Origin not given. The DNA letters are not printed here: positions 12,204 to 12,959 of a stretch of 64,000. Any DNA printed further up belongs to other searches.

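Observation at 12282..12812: Unknown 152-aa protein with its own consensus promoter inserted between ftsW and murG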

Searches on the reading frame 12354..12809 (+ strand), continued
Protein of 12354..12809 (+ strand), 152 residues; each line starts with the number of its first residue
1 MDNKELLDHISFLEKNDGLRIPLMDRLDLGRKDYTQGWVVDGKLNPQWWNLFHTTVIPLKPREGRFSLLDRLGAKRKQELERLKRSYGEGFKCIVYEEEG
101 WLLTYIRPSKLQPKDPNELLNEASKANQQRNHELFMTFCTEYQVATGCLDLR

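Call 35: find_encoding_contigs(protein=P0132, flank=7000, max_places=1)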
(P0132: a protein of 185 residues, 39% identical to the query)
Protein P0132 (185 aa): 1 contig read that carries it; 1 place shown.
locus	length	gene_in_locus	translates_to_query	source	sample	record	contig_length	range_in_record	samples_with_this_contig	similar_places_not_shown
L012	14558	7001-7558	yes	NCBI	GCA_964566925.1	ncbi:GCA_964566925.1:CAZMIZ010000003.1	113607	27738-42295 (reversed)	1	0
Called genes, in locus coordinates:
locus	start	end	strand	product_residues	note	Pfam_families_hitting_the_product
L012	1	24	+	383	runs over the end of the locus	PF00091:Tubulin, PF12327:FtsZ_C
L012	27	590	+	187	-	-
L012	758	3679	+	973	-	PF00133:tRNA-synt_1, PF09334:tRNA-synt_1g (faint), PF01921:tRNA-synt_1f (weak), PF08264:Anticodon_1, PF19302:DUF5915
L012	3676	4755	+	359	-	PF01098:FTSW_RODA_SPOVE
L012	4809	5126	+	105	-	PF00829:Ribosomal_L21p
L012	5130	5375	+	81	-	PF01016:Ribosomal_L27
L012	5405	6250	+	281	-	PF02195:ParB_N, PF17762:HTH_ParB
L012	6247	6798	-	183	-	PF10502:Peptidase_S26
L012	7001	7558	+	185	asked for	-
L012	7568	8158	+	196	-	PF01209:Ubie_methyltran (weak)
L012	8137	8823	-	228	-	-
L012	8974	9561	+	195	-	-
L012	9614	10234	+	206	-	-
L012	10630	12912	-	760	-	PF06439:3keto-disac_hyd (weak), PF00561:Abhydrolase_1, PF02089:Palm_thioest, PF07819:PGAP1 (weak), PF02450:LCAT, PF12146:Hydrolase_4 (weak)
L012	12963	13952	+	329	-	PF13506:Glyco_transf_21, PF00535:Glycos_transf_2, PF10111:Glyco_tranf_2_2, PF13641:Glyco_tranf_2_3, PF13632:Glyco_trans_2_3 (weak)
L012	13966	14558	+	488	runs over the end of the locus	PF01663:Phosphodiest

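Call 38: search_solved_structures(query=A1, max_evalue=10)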
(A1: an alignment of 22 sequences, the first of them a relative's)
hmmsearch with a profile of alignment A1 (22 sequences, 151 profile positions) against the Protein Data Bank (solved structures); distinct sequences matched with E-value up to 10: 7.
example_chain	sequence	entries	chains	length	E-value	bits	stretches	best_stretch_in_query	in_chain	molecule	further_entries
6mrt_A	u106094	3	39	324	0.26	14.1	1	35-126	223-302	Hemolysin E, chromosomal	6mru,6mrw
8rev_A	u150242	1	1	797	0.36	13.6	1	63-114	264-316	ATP-dependent DNA helicase CHL1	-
5x2d_A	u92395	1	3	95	0.93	12.2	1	35-105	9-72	Tegumental protein 20.8 kDa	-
2l69_A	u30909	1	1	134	1.1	12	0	67-107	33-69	Rossmann 2x3 fold protein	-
2mks_A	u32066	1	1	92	1.2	11.9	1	67-108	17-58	RNA-binding motif protein, X chromosome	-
2mb0_B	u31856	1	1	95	1.3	11.8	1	67-108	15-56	RNA-binding motif protein, X chromosome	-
8e55_A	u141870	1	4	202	4.9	9.9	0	111-144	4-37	SG135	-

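Call 39: search_protein_families(library=padloc, alignment_id=A1, max_evalue=1)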
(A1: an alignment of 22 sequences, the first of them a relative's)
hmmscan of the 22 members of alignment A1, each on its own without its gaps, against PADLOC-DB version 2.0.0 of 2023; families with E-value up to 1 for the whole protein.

A. member 1, P0001 (152 aa): 0 families

B. families by the number of members that match (of 22 scanned): 1 family
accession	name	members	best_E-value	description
PDLC01528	Csx19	1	0.015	CAS-III-D; effector_UNK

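Call 40: search_protein_families(library=phrogs, alignment_id=A1, max_evalue=0.1)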
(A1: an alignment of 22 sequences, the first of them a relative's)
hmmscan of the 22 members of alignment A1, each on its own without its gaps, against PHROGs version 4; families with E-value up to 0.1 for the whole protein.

A. member 1, P0001 (152 aa): 0 families

B. families by the number of members that match (of 22 scanned): 3 families
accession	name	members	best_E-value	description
phrog_30753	-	1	0.0029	-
phrog_19132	-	1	0.073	-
phrog_26229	-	1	0.091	-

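Call 44: predict_structure(alignment_id=A1)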
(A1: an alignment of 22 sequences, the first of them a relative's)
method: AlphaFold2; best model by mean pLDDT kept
length: 152 residues; sequences in the alignment: 22
mean_pLDDT: 92.3   pTM: 0.85
mean pLDDT of the five models: 92.3, 91.8, 91.4, 87.5, 86.0
residues with pLDDT >= 90: 120; 70-90: 30; 50-70: 2; < 50: 0
segments of 3 or more residues with pLDDT < 50: none
pLDDT, mean of each block of 10 residues (from residue 1): 81 96 90 91 94 95 84 95 97 93 95 92 97 95 93 75
secondary structure, 60 per line:
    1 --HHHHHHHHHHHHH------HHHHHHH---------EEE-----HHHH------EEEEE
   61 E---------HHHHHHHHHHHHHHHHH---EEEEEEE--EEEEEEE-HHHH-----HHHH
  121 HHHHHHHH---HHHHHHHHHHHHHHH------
elements in order: H3-15 H22-28 E38-40 H46-49 E56-61 H71-87 E91-97 E100-106 H108-111 H117-128 H132-146

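Call 55: fold_search(model_id=the predicted structure, library=viral)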
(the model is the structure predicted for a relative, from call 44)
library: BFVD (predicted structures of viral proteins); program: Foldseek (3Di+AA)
matches with E <= 10: 202; with E <= 0.001: 0
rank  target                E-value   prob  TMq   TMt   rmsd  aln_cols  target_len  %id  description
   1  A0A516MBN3            8.1e-01  0.09  0.16  0.05   8.8        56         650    9  (no name in the UniProt tables at hand)
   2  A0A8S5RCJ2            1.2e+00  0.35  0.23  0.49   6.5        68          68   12  Uncharacterized protein [virus sp. ctmTa7]
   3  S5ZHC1                1.2e+00  0.07  0.20  0.13  12.4       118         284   13  Ku protein [Mycobacterium phage Dylan]
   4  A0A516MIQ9            1.3e+00  0.05  0.16  0.22  11.7       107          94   16  (no name in the UniProt tables at hand)
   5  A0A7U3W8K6            1.4e+00  0.18  0.22  0.10   5.6        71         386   14  Uncharacterized protein [Macrophomina phaseolina umbra-like virus 3]
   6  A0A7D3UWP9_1          1.6e+00  0.02  0.14  0.03  16.9       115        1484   11  (no name in the UniProt tables at hand)
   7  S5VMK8                1.7e+00  0.05  0.19  0.18   7.7       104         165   15  Uncharacterized protein [Pseudomonas phage PaBG]
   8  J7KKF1                1.7e+00  0.02  0.13  0.09  20.0       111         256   16  Uncharacterized protein [Erwinia phage phiEaH2]
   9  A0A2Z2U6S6            2.0e+00  0.07  0.16  0.30   7.9        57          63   14  (no name in the UniProt tables at hand)
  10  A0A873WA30            2.1e+00  0.05  0.13  0.20   8.0        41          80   20  Uncharacterized protein [Synechococcus phage S-H38]
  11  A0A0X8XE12            2.1e+00  0.03  0.13  0.21  13.8        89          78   15  (no name in the UniProt tables at hand)
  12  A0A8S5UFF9            2.1e+00  0.02  0.15  0.09  17.9       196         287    9  Uncharacterized protein [Myoviridae sp. ctcyQ27]
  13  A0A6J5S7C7            2.2e+00  0.03  0.14  0.15  14.9        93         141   14  Uncharacterized protein [uncultured Caudovirales phage]
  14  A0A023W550            2.4e+00  0.06  0.10  0.20   8.0        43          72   23  Uncharacterized protein [Serratia phage PS2]
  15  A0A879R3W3            2.5e+00  0.04  0.17  0.19   6.5        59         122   14  Uncharacterized protein [Synechococcus phage S-SRM01]
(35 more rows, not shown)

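Call 57: fold_search(model_id=the predicted structure, library=pdb)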
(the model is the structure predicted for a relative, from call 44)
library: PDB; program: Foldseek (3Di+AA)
matches with E <= 10: 161; with E <= 0.001: 0
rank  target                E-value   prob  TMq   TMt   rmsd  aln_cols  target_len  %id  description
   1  3npg_B                1.7e+00  0.07  0.16  0.12  11.3        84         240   17  Crystal structure of a protein with unknown function from DUF364 family (PH1506) from PYROCOCCUS HORIKOSHII at 2.70 A  (released 2010-09-29)
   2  3npg_C                2.0e+00  0.06  0.15  0.11   8.1        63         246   16  Crystal structure of a protein with unknown function from DUF364 family (PH1506) from PYROCOCCUS HORIKOSHII at 2.70 A  (released 2010-09-29)
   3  4o0d_A                2.7e+00  0.04  0.15  0.09  11.9        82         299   13  Crystal structure of the human L-asparaginase protein T168S mutant (released 2014-04-30)
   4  2i6v                  2.9e+00  0.03  0.14  0.21  10.8        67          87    9  PDZ domain of EpsC from Vibrio cholerae, residues 219-305 (released 2006-10-17)
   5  1jeq_A                2.9e+00  0.03  0.18  0.07  14.9       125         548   10  Crystal Structure of the Ku Heterodimer (released 2001-08-15)
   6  6erh_A                3.2e+00  0.06  0.22  0.09   8.8        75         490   12  Complex of XLF and heterodimer Ku bound to DNA (released 2018-10-17)
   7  6erh_C                3.4e+00  0.06  0.22  0.08   8.8        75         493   12  Complex of XLF and heterodimer Ku bound to DNA (released 2018-10-17)
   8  9uf8_K                3.4e+00  0.04  0.16  0.12  11.8       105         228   12  The cryo-EM structure of 26S proteasome-Midnolin complex in the MA state (released 2025-09-10)
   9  8asc_A                3.4e+00  0.03  0.18  0.07  14.5       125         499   12  Ku70/80 binds to the Ku-binding motif of PAXX (released 2023-06-21)
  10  9i04_A                3.6e+00  0.05  0.20  0.08   9.0        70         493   11  Ku70/80, DNA bound to Polymerase Mu (released 2025-12-17)
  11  8v53_B                3.6e+00  0.04  0.18  0.13   8.6        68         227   10  CryoEM structure of Ku homodimer in complex with hairpin DNA (released 2025-12-10)
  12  1j3m_A                3.6e+00  0.02  0.16  0.17  15.6       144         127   12  Crystal structure of the conserved hypothetical protein TT1751 from Thermus thermophilus HB8 (released 2004-05-18)
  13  5iu0_I                3.9e+00  0.08  0.15  0.18   5.9        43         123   23  Rubisco from Arabidopsis thaliana (released 2017-07-12)
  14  4zm9_A                3.9e+00  0.04  0.15  0.09  12.3        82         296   15  Crystal structure of circularly permuted human asparaginase-like protein 1 (released 2016-02-17)
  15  5mgy_F                3.9e+00  0.04  0.15  0.08  10.1        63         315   17  Crystal structure of Pseudomonas stutzeri flavinyl transferase ApbE, apo form (released 2016-12-14)
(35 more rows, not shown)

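Call 64: search_dna_similar(query=window:12354-12809:+, collection=phages, mode=protein, max_evalue=1)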
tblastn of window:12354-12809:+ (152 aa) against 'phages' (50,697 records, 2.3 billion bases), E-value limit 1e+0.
Records with a match: 2; places in all: 2; records where one place covers at least 80% of the query: 0.
Best place of each record, by identity: <60% 2.
By first word of the organism name: Streptomyces 2.
By host as written in the record: Streptomyces mirabilis NRRL B-2400 2.
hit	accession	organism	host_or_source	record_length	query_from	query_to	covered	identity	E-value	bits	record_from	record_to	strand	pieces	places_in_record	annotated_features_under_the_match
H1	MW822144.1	Streptomyces phage KimJongPhill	Streptomyces mirabilis NRRL B-2400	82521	56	108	35%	28.6%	9e-1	35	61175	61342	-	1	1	82: exonuclease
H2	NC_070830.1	Streptomyces phage KimJongPhill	Streptomyces mirabilis NRRL B-2400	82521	56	108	35%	28.6%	9e-1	35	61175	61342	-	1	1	82: exonuclease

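Call 65: search_dna_similar(query=window:12354-12809:+, collection=plasmids, mode=protein, max_evalue=1)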
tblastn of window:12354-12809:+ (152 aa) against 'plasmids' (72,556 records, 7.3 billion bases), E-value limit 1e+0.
No match.

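Call 68: list_cluster_members(proteins=[P0123, P0134, P0135, P0136, P0137, P0138, P0139, P0141, P0142, P0143])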
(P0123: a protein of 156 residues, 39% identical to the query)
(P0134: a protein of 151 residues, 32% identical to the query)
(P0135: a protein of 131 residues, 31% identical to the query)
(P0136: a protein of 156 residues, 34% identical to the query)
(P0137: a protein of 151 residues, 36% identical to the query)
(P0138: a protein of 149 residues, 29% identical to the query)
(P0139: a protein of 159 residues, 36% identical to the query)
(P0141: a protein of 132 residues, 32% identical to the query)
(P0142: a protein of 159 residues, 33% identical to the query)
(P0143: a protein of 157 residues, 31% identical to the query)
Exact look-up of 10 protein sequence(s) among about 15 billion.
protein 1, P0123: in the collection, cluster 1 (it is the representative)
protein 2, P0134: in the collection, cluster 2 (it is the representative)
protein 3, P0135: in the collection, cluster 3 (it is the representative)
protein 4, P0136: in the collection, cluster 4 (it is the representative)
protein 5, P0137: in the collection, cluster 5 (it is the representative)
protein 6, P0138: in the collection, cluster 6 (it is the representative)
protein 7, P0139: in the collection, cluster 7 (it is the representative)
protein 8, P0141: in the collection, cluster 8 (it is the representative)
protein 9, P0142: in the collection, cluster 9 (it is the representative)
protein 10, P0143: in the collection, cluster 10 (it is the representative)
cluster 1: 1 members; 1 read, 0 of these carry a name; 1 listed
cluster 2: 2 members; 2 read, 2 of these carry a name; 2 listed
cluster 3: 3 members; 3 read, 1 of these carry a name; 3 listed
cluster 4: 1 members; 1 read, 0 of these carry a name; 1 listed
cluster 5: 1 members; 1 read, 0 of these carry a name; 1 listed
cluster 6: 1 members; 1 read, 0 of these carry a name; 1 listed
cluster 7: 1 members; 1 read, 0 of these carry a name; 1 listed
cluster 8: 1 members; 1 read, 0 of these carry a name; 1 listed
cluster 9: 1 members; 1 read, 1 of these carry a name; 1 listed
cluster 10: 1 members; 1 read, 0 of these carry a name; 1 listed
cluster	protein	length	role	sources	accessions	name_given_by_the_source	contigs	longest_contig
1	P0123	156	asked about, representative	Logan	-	-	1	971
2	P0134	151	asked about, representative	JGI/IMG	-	hypothetical protein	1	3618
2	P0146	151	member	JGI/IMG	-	hypothetical protein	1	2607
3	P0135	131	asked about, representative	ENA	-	-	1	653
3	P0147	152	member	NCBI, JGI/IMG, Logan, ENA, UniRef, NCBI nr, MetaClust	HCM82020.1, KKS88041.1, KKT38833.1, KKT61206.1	MAG: hypothetical protein UV63_C0044G0001 [Microgenomates group bacterium ... | Uncharacterized protein n=2 Tax=Candidatus Gottesmaniibacteriota TaxID=1752720 ... | status=active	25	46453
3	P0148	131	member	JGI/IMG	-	-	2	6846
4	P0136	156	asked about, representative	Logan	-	-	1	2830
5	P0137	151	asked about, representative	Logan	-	-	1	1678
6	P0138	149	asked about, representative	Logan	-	-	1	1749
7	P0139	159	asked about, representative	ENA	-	-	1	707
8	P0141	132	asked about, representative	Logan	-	-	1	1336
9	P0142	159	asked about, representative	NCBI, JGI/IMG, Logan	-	hypothetical protein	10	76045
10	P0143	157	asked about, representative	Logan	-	-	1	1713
